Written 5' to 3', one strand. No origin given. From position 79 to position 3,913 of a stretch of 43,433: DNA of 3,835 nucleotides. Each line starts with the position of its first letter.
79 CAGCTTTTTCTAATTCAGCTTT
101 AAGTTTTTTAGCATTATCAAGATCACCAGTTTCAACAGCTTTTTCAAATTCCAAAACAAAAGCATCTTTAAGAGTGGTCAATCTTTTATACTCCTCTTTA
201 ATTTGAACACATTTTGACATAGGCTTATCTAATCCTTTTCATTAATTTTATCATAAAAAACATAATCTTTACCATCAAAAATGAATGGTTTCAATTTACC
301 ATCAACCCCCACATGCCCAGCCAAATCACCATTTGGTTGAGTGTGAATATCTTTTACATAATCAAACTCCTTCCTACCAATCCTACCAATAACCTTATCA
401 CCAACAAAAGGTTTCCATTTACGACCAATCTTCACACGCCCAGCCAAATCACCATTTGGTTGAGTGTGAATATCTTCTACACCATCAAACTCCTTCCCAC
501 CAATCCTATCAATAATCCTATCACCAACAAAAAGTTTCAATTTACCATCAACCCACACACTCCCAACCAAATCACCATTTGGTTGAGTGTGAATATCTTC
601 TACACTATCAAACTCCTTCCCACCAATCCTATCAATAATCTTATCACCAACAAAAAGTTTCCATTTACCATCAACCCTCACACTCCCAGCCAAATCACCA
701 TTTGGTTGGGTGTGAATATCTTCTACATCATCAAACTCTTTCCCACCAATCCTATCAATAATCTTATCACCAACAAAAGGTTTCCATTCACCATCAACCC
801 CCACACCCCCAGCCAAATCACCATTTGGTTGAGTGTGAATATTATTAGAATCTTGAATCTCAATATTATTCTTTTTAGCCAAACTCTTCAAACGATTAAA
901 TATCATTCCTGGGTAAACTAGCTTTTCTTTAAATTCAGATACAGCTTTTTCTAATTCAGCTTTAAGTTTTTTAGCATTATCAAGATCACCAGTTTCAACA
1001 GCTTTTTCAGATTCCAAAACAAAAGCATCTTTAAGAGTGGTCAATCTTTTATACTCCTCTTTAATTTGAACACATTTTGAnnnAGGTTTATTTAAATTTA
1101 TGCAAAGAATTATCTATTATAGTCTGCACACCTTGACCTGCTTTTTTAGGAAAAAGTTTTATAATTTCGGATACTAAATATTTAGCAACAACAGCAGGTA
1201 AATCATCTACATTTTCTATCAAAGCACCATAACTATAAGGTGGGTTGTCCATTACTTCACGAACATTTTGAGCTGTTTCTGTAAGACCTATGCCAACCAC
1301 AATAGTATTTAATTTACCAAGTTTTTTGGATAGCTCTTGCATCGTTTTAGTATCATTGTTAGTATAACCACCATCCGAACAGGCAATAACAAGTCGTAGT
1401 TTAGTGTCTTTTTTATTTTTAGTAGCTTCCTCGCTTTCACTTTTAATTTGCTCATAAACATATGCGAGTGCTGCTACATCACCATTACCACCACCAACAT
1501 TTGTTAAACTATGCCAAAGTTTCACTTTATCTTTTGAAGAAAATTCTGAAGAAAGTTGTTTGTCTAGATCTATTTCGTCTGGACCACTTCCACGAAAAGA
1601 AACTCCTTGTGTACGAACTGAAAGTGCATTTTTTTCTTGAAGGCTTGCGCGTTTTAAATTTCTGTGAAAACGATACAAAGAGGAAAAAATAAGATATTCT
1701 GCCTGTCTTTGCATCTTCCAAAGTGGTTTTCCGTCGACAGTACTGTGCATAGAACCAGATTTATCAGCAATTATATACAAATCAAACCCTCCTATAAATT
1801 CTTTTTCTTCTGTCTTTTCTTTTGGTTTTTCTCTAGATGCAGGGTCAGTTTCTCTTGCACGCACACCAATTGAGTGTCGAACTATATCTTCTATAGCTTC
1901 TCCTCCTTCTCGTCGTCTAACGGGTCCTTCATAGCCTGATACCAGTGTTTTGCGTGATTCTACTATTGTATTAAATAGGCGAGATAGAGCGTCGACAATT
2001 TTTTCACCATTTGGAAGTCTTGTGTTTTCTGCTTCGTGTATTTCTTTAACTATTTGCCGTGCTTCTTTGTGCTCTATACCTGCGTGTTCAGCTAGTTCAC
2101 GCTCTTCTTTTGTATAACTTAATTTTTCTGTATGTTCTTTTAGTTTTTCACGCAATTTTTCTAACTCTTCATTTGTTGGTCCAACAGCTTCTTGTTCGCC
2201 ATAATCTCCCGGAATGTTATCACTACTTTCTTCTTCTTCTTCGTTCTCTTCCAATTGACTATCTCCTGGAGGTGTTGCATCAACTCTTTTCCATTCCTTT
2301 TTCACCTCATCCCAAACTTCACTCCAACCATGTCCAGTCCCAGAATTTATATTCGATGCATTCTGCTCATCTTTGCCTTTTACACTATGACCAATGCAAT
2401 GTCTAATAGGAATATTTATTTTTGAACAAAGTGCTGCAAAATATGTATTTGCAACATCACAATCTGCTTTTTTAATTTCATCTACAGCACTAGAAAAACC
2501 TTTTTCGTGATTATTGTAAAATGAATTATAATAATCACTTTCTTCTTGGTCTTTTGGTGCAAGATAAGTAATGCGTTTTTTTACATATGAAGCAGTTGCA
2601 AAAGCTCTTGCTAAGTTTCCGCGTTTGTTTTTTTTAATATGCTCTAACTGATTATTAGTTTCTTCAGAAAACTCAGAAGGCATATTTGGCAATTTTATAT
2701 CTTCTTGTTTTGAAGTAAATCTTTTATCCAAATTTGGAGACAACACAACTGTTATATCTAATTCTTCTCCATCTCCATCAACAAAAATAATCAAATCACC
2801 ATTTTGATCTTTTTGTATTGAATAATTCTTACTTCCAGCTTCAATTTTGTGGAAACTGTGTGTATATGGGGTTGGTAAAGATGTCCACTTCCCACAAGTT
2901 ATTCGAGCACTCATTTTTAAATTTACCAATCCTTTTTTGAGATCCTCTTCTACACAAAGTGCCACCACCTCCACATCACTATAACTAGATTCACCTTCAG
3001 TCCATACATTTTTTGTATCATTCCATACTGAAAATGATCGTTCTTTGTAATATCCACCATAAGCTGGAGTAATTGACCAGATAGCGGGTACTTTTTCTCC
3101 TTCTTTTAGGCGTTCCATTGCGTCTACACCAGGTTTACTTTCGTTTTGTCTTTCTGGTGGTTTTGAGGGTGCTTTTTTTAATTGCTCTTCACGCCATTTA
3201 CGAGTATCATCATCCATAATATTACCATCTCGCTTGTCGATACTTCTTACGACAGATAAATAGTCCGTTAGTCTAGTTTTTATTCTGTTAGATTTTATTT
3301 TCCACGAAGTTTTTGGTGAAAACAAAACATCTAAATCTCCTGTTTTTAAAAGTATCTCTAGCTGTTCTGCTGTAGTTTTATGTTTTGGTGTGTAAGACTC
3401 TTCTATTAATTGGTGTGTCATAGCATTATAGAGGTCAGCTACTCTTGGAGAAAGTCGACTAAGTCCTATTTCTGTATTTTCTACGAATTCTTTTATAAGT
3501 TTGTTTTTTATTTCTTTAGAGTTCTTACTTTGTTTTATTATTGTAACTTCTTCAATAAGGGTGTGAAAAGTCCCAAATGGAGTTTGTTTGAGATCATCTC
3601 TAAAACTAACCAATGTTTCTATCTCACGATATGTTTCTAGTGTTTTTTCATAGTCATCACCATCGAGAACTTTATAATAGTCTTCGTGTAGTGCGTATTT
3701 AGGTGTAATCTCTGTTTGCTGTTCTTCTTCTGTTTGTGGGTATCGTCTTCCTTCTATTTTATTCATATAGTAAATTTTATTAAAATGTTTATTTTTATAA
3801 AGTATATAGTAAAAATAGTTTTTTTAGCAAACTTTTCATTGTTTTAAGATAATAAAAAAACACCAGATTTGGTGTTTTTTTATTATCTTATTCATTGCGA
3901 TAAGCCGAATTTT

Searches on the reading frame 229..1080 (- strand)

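Call 37: search_protein_families(library=pfam, proteins=[window:229-1080:-], max_evalue=0.01)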
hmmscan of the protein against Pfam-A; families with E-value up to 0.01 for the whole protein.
window:229-1080:- (283 aa): 1 family
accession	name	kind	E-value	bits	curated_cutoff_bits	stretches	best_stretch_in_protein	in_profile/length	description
PF16334.10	DUF4964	-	0.0059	16.8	30.7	0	127-147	59-79/88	Domain of unknown function (DUF4964)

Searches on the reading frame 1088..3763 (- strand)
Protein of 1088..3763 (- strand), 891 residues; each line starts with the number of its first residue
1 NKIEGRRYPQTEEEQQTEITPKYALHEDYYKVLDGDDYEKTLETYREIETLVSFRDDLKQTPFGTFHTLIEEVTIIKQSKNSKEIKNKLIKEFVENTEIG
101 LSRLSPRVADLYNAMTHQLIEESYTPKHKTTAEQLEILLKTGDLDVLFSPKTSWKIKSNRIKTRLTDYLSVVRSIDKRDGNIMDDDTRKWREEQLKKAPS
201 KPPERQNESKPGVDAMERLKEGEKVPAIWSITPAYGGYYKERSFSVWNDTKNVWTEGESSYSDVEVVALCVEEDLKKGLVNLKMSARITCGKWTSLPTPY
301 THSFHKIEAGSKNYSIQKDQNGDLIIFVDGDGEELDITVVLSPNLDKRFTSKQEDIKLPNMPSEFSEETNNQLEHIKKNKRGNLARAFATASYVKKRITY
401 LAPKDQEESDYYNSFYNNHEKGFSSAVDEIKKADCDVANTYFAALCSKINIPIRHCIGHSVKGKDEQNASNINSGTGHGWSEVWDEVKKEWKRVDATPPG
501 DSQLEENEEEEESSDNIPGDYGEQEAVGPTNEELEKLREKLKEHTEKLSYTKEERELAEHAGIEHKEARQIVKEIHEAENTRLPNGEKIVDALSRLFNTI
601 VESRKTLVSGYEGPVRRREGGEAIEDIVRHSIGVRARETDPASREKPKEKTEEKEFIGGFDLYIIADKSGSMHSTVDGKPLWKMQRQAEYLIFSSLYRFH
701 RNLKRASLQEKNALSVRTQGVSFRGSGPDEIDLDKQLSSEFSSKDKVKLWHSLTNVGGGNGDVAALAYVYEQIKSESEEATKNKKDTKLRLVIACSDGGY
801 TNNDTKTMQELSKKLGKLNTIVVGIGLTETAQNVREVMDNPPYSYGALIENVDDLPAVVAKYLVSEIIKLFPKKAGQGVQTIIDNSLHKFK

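Call 37: search_protein_families(library=pfam, proteins=[window:1088-3763:-], max_evalue=0.01)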
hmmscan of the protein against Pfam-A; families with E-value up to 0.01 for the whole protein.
window:1088-3763:- (891 aa): 2 families
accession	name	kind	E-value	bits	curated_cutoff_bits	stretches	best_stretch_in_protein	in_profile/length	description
PF01841.26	Transglut_core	-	3.1e-08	34.3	23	1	376-496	7-108/108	Transglutaminase-like superfamily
PF00092.34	VWA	-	0.005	17.5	23.8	0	661-842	1-155/174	von Willebrand factor type A domain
